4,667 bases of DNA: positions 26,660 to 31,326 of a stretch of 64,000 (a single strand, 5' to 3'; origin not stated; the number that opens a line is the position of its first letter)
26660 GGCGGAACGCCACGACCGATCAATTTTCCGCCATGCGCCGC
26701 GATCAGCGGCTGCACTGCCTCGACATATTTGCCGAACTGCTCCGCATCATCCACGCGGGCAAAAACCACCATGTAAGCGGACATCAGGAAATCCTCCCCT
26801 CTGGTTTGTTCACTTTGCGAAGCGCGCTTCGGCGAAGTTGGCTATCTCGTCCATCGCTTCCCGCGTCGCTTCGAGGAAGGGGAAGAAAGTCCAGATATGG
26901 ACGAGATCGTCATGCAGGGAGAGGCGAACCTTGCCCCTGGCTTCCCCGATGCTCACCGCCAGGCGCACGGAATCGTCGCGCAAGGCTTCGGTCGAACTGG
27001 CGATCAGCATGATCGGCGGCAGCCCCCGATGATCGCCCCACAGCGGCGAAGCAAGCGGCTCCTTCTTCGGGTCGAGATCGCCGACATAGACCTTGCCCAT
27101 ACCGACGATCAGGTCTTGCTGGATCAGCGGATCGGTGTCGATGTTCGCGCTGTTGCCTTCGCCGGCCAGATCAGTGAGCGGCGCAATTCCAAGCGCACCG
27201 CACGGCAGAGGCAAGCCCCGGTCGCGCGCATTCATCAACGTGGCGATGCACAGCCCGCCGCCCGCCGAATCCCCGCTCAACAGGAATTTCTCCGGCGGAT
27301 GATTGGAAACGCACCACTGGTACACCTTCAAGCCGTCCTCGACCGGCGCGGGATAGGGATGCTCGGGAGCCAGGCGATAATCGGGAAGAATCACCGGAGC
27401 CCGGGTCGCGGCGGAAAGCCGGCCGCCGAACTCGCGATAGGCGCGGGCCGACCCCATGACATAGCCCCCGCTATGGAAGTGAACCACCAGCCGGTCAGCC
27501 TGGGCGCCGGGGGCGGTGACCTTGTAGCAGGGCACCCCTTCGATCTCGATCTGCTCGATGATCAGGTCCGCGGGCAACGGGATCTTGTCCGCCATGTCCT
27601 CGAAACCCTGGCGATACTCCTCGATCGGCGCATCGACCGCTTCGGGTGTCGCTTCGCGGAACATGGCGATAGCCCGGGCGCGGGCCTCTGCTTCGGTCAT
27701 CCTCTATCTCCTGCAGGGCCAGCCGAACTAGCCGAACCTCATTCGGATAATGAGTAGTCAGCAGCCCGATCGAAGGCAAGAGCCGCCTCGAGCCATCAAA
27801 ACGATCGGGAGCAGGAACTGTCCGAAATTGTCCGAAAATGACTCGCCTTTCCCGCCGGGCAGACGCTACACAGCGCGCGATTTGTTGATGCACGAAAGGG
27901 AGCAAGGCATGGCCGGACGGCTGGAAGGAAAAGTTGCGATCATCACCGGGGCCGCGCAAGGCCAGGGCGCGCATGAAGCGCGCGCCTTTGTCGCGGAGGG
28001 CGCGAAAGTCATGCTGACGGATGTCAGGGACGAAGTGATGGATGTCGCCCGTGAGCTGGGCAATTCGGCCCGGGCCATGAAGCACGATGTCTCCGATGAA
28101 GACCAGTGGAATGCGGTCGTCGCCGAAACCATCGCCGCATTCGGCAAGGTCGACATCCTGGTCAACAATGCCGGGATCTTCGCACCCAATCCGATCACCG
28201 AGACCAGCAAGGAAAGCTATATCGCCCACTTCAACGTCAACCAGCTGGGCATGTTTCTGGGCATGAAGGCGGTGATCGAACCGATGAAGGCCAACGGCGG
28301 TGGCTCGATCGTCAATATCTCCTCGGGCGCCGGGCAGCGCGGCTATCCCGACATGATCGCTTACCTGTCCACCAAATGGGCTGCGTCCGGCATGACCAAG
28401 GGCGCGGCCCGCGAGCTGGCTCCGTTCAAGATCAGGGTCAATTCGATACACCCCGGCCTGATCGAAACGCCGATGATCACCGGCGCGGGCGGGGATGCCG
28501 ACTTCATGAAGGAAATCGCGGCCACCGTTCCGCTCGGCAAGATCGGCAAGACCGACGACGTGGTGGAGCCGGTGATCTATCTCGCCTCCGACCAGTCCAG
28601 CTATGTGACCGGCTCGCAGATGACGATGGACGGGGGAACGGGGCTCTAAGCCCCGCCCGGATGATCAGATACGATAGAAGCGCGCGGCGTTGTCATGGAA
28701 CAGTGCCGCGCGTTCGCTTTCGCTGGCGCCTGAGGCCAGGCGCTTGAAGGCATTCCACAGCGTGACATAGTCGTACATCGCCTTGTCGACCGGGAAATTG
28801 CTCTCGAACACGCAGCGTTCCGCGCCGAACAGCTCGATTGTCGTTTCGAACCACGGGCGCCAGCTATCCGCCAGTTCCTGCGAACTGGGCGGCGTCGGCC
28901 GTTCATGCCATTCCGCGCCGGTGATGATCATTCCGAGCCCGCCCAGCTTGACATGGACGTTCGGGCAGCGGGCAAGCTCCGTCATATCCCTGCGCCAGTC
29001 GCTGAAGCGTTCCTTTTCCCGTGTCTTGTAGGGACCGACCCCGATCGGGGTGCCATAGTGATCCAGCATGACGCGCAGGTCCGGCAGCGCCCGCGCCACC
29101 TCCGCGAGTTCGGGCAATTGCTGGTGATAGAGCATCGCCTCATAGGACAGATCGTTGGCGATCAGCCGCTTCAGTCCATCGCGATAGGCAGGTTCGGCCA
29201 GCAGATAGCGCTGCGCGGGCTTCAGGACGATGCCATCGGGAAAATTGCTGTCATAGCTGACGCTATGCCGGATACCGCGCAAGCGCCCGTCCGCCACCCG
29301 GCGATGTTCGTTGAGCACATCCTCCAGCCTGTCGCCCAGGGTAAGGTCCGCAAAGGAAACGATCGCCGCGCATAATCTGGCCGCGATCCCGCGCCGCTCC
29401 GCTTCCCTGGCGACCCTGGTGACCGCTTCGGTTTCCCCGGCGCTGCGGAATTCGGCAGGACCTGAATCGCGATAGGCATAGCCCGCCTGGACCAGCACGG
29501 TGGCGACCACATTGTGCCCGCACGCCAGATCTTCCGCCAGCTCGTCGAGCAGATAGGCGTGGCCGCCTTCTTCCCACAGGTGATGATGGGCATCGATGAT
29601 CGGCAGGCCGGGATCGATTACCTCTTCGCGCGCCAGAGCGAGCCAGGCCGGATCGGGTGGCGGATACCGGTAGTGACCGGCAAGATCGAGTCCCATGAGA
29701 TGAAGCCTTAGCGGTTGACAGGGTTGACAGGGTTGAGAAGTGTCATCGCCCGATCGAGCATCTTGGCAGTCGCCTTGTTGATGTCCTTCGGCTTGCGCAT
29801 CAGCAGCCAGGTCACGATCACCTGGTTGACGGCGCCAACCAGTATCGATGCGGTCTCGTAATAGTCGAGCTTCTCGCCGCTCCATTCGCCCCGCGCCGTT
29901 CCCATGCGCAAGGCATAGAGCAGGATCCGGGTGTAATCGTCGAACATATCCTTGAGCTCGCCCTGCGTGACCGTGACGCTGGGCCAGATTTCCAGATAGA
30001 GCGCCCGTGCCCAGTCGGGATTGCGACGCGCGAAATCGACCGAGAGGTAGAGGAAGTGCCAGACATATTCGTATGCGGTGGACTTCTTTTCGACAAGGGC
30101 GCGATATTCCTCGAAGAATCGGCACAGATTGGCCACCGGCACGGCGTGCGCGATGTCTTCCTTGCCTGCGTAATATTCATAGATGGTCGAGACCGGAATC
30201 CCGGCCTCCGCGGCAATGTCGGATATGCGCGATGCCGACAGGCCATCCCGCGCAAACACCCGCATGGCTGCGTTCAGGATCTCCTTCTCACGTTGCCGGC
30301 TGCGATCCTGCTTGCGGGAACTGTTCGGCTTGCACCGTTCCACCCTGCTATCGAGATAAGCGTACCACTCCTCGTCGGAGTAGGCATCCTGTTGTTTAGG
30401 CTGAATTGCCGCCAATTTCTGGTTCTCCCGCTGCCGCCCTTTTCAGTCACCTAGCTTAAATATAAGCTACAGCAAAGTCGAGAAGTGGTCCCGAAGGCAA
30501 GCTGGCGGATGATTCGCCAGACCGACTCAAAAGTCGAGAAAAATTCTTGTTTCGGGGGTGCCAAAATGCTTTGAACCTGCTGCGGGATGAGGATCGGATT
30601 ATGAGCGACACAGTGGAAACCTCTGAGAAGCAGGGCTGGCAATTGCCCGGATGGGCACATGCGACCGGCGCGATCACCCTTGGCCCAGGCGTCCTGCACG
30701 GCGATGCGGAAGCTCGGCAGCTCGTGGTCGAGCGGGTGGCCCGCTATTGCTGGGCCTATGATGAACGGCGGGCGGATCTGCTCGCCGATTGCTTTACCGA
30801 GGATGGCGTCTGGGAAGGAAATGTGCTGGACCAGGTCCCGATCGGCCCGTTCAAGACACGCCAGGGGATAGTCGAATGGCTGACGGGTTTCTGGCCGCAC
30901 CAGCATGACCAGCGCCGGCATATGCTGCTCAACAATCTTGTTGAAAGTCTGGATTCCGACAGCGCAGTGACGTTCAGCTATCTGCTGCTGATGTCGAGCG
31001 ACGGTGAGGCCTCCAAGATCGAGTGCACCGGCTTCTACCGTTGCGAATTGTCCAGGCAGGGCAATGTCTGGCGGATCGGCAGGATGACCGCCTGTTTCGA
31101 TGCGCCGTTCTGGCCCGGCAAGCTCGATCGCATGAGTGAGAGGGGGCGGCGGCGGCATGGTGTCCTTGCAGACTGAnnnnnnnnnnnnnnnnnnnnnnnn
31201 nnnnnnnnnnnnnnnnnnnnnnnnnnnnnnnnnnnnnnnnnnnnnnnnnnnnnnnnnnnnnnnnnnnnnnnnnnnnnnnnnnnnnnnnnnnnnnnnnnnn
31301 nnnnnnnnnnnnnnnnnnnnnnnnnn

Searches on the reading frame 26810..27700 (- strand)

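Call 16: search_protein_families(library=pfam, proteins=[window:26810-27700:-], max_evalue=0.00001)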
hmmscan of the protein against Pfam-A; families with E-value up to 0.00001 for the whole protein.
window:26810-27700:- (296 aa): 3 families
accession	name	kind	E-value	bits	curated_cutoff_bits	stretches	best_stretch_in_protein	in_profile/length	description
PF07859.19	Abhydrolase_3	-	2.3e-45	155.4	25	1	72-270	1-208/210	alpha/beta hydrolase fold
PF10340.15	Say1_Mug180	-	2.8e-08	33.4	21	1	58-214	108-278/374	Steryl acetyl hydrolase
PF20434.5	BD-FAE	-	8.2e-06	25.9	26.8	0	69-152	13-104/215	BD-FAE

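Call 67: search_protein_families(library=ncbifam, proteins=[window:26810-27700:-], max_evalue=1e-20)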
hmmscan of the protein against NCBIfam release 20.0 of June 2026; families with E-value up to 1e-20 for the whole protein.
window:26810-27700:- (296 aa): 5 families
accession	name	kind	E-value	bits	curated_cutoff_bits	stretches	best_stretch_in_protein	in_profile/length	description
NF058651.1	GESAG_HSLs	subfamily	2.5e-62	210.6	430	1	20-293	18-295/296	GESAG motif subfamily hormone-sensitive lipase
NF058649.1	GTSAG_HSLs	subfamily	6.2e-40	137.5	380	1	15-292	31-310/312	GTSAG motif subfamily hormone-sensitive lipase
NF058653.1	LipP1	equivalog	3.4e-35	121.3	350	1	62-288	64-298/300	LipP1 family hormone-sensitive lipase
NF058650.1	GCSAG_HSLs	subfamily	8.7e-23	81.3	410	1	4-293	13-312/314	GCSAG motif subfamily hormone-sensitive lipase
NF033149.0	CHL_hydrolase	equivalog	2.9e-22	79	500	1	67-287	73-299/310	chloramphenicol hydrolase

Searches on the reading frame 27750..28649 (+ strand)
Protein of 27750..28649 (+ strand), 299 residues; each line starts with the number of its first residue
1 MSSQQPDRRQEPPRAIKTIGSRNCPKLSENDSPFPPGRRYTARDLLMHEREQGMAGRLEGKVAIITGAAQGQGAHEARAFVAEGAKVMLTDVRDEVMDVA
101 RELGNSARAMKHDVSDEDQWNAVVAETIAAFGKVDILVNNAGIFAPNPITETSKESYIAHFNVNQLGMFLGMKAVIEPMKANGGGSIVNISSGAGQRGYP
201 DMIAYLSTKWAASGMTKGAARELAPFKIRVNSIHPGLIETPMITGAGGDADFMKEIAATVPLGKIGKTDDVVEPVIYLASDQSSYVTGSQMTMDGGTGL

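Call 16: search_protein_families(library=pfam, proteins=[window:27750-28649:+], max_evalue=0.00001)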
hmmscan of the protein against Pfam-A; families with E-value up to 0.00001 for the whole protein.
window:27750-28649:+ (299 aa): 4 families
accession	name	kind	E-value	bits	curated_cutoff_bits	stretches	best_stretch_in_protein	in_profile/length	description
PF13561.12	adh_short_C2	-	2.5e-62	211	27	1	67-296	1-234/236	Enoyl-(Acyl carrier protein) reductase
PF00106.31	adh_short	-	2.9e-53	180.7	26.6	1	61-243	1-187/195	short chain dehydrogenase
PF23441.1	SDR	-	4.4e-11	43.1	27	1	110-297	66-255/258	SDR-like rossmann domain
PF08659.16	KR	-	2.7e-07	31.1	22.6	1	64-208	4-152/180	KR domain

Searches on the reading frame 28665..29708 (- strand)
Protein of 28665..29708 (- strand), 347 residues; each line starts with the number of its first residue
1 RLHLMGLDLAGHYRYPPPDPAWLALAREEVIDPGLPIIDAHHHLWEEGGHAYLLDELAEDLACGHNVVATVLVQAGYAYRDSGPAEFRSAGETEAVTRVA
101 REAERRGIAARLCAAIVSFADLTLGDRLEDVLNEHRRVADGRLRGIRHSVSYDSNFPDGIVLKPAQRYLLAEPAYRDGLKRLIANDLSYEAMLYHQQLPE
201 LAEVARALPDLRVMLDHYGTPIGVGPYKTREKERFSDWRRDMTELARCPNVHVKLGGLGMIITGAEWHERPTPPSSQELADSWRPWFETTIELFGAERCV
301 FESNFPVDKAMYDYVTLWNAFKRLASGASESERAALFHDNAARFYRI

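Call 45: search_protein_families(library=ncbifam, proteins=[window:28665-29708:-], max_evalue=0.000001)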
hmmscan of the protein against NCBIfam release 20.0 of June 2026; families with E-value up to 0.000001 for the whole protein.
window:28665-29708:- (347 aa): 1 family
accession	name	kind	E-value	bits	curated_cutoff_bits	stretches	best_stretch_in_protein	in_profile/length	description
NF052480.1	FuconLaconase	equivalog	6.2e-25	88.3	400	1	111-346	71-285/287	L-fucono-1,5-lactonase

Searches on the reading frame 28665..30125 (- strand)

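Call 16: search_protein_families(library=pfam, proteins=[window:28665-30125:-], max_evalue=0.00001)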
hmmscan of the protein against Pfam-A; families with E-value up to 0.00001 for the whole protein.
window:28665-30125:- (486 aa): 1 family
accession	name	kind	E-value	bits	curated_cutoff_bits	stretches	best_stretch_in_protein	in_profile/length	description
PF04909.20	Amidohydro_2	-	7.8e-41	141.2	26.4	1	177-486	1-289/289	Amidohydrolase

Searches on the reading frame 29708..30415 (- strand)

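Call 16: search_protein_families(library=pfam, proteins=[window:29708-30415:-], max_evalue=0.00001)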
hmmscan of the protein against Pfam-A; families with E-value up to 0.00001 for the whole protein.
window:29708-30415:- (235 aa): 1 family
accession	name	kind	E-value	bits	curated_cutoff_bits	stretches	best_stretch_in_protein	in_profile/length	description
PF00440.29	TetR_N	-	8.1e-13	48.4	24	1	46-92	1-47/47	Bacterial regulatory proteins, tetR family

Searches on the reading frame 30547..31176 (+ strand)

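Call 15: search_protein_families(library=pfam, proteins=[window:30547-31176:+], max_evalue=0.00001)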
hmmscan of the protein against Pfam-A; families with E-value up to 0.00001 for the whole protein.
window:30547-31176:+ (209 aa): 2 families
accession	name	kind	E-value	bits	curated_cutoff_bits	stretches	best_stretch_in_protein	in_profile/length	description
PF13577.12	SnoaL_4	-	2.6e-20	73.1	24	1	54-181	3-126/126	SnoaL-like domain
PF12680.13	SnoaL_2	-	9.5e-07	29.8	27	1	64-167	1-95/102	SnoaL-like domain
